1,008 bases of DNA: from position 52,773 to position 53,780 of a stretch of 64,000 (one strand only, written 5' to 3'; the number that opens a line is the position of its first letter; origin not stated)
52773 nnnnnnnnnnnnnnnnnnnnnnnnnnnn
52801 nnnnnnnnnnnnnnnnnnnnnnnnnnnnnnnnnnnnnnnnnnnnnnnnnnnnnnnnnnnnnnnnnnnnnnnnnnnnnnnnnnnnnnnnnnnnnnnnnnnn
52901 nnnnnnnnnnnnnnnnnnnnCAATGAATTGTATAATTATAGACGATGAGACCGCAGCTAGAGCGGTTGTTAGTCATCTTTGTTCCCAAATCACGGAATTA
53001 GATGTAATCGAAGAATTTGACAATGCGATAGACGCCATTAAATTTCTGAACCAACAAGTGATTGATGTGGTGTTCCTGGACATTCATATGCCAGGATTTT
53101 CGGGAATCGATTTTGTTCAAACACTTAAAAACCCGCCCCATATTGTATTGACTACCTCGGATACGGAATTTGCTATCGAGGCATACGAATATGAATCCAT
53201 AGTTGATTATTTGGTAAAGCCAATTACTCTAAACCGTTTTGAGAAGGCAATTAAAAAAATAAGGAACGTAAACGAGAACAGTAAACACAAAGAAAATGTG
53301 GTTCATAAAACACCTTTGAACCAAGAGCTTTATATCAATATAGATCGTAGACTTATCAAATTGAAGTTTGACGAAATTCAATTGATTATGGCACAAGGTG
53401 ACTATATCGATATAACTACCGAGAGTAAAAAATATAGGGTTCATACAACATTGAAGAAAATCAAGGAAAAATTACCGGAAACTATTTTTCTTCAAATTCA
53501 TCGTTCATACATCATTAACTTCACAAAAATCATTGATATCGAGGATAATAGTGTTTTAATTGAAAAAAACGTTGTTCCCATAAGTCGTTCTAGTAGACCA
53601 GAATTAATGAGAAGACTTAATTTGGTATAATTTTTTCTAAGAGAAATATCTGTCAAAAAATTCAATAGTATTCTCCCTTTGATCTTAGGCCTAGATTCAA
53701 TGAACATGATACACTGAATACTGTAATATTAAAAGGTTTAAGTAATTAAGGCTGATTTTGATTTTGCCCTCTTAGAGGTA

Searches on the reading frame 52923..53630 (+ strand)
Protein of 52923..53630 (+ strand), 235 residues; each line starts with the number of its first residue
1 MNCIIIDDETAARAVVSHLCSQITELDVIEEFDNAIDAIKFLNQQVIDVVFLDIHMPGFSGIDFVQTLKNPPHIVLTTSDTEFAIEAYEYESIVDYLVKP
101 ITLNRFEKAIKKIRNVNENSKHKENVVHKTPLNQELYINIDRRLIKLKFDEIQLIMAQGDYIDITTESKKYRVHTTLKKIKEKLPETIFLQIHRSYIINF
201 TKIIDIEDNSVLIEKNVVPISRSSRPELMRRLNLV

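Call 6: search_protein_families(library=pfam, proteins=[window:52923-53630:+])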
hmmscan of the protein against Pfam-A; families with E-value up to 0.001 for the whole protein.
window:52923-53630:+ (235 aa): 2 families
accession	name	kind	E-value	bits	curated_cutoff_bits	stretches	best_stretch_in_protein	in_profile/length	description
PF00072.30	Response_reg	-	1.4e-18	67.5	30.2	1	4-111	2-111/111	Response regulator receiver domain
PF04397.21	LytTR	-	2.5e-18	66.5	22.6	1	143-232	2-97/98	LytTr DNA-binding domain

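Call 25: search_solved_structures(query=window:52923-53627:+, max_evalue=0.01)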
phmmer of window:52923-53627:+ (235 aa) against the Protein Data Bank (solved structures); distinct sequences matched with E-value up to 0.01: 166 (the best 60 are shown).
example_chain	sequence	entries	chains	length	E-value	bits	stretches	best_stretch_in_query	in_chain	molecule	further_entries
2qv0_A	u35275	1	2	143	6.4e-17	65.2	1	1-119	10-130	Protein mrkE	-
6m8o_A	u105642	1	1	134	8.4e-17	64.8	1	1-118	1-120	DNA-binding response regulator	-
5lwk_A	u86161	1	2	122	1.2e-12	51.3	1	2-115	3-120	Transcriptional regulatory protein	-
5lwl_A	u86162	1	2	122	1.9e-11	47.3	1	2-114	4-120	Transcriptional regulatory protein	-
8ted_A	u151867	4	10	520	1.9e-10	44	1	31-116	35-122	Response regulator receiver protein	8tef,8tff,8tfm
8thp_A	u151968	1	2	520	1.9e-10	44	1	31-116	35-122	Response regulator receiver protein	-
8p6f_A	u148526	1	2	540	2e-10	43.9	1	31-116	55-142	Response regulator receiver domain-containing protein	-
9xzo_A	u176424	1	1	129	3.1e-09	40.1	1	3-121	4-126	De novo protein M1X0B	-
3b2n_A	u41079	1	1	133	1.3e-08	38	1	3-122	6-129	Uncharacterized protein Q99UF4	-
7pv7_D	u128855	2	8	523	2.7e-08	37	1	36-152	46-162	Response regulator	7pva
7pvk_A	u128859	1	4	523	2.7e-08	37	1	36-152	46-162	Response regulator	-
9qih_A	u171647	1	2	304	2.8e-08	36.9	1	2-120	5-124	SenB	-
6swl_A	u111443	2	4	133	8.7e-08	35.3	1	3-123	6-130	Two-component response regulator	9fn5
4yn8_A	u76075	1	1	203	1.3e-07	34.7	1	3-102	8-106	Response regulator ChrA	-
4hnq_A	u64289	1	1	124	2.8e-07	33.7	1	1-113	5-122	Chemotaxis protein CheY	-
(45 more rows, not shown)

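Call 52: search_protein_families(library=ncbifam, proteins=[window:52923-53627:+], max_evalue=0.01)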
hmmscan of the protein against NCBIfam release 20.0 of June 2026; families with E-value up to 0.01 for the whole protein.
window:52923-53627:+ (235 aa): 77 families (the best 25 are shown)
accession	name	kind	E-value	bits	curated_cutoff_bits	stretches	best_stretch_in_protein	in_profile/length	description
NF008677.0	PRK11697.1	equivalog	4.6e-39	134.2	246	1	1-232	2-235/238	two-component system response regulator BtsR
NF010684.1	PRK14084.1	equivalog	2.2e-33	116.1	375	1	1-208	1-222/254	response regulator transcription factor LytR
NF001965.0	PRK00742.1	subfamily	8.2e-14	51.6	293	1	3-122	6-136/357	chemotaxis-specific protein-glutamate methyltransferase CheB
NF049963.1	RespRegFlgRCampy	domain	9.3e-14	51.1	750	1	1-136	1-136/429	fla regulon two-component system response regulator FlgR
NF052313.1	T9SS_RR_PorX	equivalog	2.4e-12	46.4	300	1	29-132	27-134/513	T9SS response regulator signal transducer PorX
TIGR01818.1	ntrC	equivalog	5.7e-12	45.2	558.6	1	4-142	2-152/463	nitrogen regulation protein NR(I)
NF006900.1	PRK09390.1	equivalog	1.1e-11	44.6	255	1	4-127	8-133/203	response regulator FixJ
NF007750.0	PRK10430.1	equivalog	2.6e-10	40.3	262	1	1-124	2-131/239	two-component system response regulator DcuR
NF009206.0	PRK12555.1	subfamily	6.5e-10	38.5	342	1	1-102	1-107/340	chemotaxis-specific protein-glutamate methyltransferase CheB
NF045944.1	ResRegRpaBCyano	equivalog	8.3e-10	38.4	330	1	4-158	1-158/229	response regulator transcription factor RpaB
NF008176.1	PRK10923.1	equivalog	1.7e-09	36.8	620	1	4-118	7-127/469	nitrogen regulation protein NR(I)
NF007708.0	PRK10403.1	equivalog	2.1e-09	37.1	343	1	3-113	9-123/215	nitrate/nitrite response regulator protein NarP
NF008469.0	PRK11361.1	equivalog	2.8e-09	36.2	714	1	3-124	7-128/461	acetoacetate metabolism transcriptional regulator AtoC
TIGR02875.1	spore_0_A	equivalog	3e-09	36.5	200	1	3-133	5-143/262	sporulation transcription factor Spo0A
NF007018.1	PRK09483.1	equivalog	6e-09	35.9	280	1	2-112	3-117/217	UvrY/SirA/GacA family response regulator transcription factor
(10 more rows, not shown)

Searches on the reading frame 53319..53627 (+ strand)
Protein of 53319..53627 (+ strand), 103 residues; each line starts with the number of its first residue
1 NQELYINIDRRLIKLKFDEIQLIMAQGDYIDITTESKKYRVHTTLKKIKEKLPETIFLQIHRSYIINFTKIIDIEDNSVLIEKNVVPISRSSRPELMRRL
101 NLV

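Call 51: search_solved_structures(query=window:53319-53627:+, max_evalue=10, show_alignments=2)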
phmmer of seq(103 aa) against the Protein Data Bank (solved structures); distinct sequences matched with E-value up to 10: 6.
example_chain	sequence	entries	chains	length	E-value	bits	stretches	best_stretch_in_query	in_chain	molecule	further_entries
4l5r_C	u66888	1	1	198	0.22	14.9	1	31-82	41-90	Interferon-activable protein 202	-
4l5q_A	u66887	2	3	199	0.22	14.9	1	31-82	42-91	Interferon-activable protein 202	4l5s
3d6w_A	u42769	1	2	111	0.22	14.9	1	17-74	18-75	Methyl-accepting/DNA response regulator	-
4lnq_A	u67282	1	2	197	0.26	14.7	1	31-82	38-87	Interferon-activable protein 202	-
4jbj_A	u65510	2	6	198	0.81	13.1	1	31-82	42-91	Interferon-activable protein 202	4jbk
9gqr_A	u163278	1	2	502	1.2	12.5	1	18-60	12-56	decarboxylase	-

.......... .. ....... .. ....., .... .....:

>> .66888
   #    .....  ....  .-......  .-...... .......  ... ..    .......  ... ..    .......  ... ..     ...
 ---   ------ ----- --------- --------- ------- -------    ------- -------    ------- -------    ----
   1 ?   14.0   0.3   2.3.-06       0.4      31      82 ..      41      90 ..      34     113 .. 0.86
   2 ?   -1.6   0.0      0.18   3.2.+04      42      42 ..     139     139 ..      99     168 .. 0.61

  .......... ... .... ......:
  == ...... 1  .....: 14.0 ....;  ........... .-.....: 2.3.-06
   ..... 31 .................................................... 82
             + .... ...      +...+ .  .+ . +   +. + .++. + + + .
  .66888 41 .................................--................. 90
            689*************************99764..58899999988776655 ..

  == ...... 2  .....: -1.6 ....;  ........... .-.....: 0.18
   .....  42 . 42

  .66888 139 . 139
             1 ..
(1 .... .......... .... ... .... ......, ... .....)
